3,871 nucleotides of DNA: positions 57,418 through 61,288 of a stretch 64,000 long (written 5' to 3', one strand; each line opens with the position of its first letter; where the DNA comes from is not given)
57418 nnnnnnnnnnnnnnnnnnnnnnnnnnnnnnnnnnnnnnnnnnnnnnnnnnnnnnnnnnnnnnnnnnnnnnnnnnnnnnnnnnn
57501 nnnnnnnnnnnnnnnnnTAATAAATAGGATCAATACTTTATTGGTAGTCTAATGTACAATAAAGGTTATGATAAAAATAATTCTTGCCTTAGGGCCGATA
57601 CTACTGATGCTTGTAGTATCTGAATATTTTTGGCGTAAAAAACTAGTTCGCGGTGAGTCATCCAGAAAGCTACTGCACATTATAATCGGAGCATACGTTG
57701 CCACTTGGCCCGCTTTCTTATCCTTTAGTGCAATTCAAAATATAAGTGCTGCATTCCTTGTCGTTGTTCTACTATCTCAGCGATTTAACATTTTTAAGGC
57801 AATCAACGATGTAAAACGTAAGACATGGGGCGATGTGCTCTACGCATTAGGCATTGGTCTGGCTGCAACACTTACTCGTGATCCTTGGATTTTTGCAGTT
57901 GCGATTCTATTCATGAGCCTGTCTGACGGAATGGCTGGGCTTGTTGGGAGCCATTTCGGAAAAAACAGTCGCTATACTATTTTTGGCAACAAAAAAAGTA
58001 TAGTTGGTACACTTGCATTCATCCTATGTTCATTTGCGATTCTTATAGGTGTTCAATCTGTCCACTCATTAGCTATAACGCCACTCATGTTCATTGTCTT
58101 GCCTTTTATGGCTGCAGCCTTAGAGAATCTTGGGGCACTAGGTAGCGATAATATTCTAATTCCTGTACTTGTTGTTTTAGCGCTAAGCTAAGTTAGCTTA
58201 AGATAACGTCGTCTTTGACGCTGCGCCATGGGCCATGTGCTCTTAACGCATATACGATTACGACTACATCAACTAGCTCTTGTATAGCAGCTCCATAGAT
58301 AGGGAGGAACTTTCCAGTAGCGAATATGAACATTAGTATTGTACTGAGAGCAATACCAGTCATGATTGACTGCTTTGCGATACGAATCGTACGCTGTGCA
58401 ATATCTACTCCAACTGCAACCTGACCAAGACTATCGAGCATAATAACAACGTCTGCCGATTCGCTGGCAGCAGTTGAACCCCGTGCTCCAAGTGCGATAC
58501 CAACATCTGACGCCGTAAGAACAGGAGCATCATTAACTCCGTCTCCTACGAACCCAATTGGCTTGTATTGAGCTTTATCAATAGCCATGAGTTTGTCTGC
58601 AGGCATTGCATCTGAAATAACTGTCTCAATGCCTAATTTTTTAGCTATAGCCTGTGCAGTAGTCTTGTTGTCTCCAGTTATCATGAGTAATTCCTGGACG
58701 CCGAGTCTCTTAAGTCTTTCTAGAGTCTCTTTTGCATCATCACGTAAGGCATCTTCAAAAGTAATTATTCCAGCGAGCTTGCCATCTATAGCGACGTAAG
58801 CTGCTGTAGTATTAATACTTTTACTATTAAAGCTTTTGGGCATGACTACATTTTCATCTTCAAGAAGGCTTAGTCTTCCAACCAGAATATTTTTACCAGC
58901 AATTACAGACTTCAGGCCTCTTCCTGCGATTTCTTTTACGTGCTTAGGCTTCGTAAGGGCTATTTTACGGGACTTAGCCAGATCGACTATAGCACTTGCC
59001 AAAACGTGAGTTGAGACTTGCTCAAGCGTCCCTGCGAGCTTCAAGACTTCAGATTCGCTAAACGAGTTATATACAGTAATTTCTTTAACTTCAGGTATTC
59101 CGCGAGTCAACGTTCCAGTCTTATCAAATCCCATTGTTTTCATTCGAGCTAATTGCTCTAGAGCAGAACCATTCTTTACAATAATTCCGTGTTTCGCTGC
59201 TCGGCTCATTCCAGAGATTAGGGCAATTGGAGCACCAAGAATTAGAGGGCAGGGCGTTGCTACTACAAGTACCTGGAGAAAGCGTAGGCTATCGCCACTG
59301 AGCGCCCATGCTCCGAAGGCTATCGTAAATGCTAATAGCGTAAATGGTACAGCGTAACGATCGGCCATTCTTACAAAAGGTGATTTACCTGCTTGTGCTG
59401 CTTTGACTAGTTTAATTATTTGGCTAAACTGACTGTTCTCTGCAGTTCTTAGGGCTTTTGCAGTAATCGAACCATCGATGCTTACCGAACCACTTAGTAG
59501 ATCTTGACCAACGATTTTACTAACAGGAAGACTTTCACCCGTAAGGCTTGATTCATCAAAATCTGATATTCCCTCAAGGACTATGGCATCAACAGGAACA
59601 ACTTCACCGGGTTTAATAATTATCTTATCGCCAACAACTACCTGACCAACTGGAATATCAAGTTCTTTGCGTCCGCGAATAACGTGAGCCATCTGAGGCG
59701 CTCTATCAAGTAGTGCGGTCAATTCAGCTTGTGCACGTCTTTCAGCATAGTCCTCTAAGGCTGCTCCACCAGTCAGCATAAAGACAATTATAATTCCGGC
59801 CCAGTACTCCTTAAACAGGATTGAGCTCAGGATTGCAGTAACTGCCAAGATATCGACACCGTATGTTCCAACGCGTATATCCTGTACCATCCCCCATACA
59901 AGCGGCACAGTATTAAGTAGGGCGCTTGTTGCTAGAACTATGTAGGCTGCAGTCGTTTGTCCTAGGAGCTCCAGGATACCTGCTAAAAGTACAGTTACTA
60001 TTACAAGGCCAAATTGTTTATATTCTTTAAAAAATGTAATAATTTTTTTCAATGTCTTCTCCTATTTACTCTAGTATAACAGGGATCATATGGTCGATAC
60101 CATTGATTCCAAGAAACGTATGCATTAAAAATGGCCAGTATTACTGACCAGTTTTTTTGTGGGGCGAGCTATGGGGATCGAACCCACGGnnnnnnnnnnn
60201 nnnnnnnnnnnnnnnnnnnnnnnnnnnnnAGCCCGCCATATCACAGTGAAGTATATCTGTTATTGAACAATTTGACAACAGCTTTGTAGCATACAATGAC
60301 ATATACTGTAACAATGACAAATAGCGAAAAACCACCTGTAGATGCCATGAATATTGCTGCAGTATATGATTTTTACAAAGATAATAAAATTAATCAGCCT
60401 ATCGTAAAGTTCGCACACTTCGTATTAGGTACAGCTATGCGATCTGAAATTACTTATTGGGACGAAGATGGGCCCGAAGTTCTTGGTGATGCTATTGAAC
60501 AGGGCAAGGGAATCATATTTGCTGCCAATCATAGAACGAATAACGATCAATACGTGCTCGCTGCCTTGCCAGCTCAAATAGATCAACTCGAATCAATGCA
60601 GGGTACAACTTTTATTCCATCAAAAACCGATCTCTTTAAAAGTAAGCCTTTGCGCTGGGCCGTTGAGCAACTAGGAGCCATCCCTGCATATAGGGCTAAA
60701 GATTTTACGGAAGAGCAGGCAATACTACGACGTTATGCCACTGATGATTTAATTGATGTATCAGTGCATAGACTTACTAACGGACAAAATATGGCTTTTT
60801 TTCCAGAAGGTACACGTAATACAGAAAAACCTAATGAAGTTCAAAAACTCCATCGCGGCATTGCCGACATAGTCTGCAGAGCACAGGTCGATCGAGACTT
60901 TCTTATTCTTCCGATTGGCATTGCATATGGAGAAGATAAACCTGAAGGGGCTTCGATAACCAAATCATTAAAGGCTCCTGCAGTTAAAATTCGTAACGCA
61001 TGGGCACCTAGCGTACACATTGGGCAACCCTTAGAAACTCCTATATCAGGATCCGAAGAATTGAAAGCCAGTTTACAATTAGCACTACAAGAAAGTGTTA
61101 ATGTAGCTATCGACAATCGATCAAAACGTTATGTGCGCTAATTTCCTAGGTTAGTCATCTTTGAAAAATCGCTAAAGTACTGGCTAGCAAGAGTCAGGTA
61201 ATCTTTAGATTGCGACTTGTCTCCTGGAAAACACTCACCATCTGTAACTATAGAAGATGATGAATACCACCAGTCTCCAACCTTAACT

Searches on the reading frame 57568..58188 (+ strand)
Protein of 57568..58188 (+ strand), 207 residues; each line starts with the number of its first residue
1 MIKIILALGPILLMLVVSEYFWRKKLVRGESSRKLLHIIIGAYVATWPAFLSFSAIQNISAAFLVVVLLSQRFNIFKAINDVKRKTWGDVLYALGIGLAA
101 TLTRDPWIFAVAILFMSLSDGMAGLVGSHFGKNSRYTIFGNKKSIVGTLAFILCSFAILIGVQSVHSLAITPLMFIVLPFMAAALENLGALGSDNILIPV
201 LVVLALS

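Call 6: search_protein_families(library=pfam, proteins=[window:57568-58188:+], max_evalue=0.1)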
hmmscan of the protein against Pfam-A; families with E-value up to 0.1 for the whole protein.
window:57568-58188:+ (207 aa): 1 family
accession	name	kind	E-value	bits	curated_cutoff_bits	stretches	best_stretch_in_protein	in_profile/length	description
PF01148.25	CTP_transf_1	-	0.00026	21.3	24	1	11-191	31-219/264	Cytidylyltransferase family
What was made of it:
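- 57568..58191 (+): Downstream 207-aa polytopic membrane protein with weak similarity to CTP_transf_1. It is conserved downstream in a subset of relatives, and its link to the kinase is uncertain. Pfam E 2.6e-4, below cut-off (call 6).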

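Call 7: search_protein_families(library=ncbifam, proteins=[window:57568-58188:+], max_evalue=0.1)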
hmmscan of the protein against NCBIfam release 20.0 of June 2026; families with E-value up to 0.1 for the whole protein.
window:57568-58188:+ (207 aa): 1 family
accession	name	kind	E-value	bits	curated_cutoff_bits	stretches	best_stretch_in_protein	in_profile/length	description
NF009255.0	PRK12612.1-3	equivalog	0.096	13.4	112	1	57-99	11-53/92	putative monovalent cation/H+ antiporter subunit F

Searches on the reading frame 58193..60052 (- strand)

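Call 6: search_protein_families(library=pfam, proteins=[window:58193-60052:-], max_evalue=0.1)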
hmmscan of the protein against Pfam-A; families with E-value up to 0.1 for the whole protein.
window:58193-60052:- (619 aa): 3 families
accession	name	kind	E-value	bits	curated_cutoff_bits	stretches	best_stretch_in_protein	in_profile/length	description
PF00122.25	E1-E2_ATPase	-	6.4e-49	166.4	28.1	1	118-288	3-181/181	E1-E2 ATPase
PF00702.32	Hydrolase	-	2.2e-27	97.2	26.4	1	304-514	1-189/191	haloacid dehalogenase-like hydrolase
PF12710.13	HAD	-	0.06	14.2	27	0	436-481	86-130/189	haloacid dehalogenase-like hydrolase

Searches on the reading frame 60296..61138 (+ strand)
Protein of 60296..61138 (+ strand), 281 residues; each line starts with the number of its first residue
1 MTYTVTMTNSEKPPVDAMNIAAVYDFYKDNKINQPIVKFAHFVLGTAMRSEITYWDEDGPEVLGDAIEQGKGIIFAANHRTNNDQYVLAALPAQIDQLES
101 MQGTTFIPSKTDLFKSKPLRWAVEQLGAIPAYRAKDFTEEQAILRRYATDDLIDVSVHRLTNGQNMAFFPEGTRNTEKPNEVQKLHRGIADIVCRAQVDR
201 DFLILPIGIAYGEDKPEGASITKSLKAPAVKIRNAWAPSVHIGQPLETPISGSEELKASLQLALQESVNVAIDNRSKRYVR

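Call 6: search_protein_families(library=pfam, proteins=[window:60296-61138:+], max_evalue=0.1)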
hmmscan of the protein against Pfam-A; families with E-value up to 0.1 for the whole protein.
window:60296-61138:+ (281 aa): 1 family
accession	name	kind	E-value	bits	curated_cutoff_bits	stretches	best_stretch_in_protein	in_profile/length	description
PF01553.26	Acyltransferase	-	2.9e-14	53.4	23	1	65-209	8-131/132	Acyltransferase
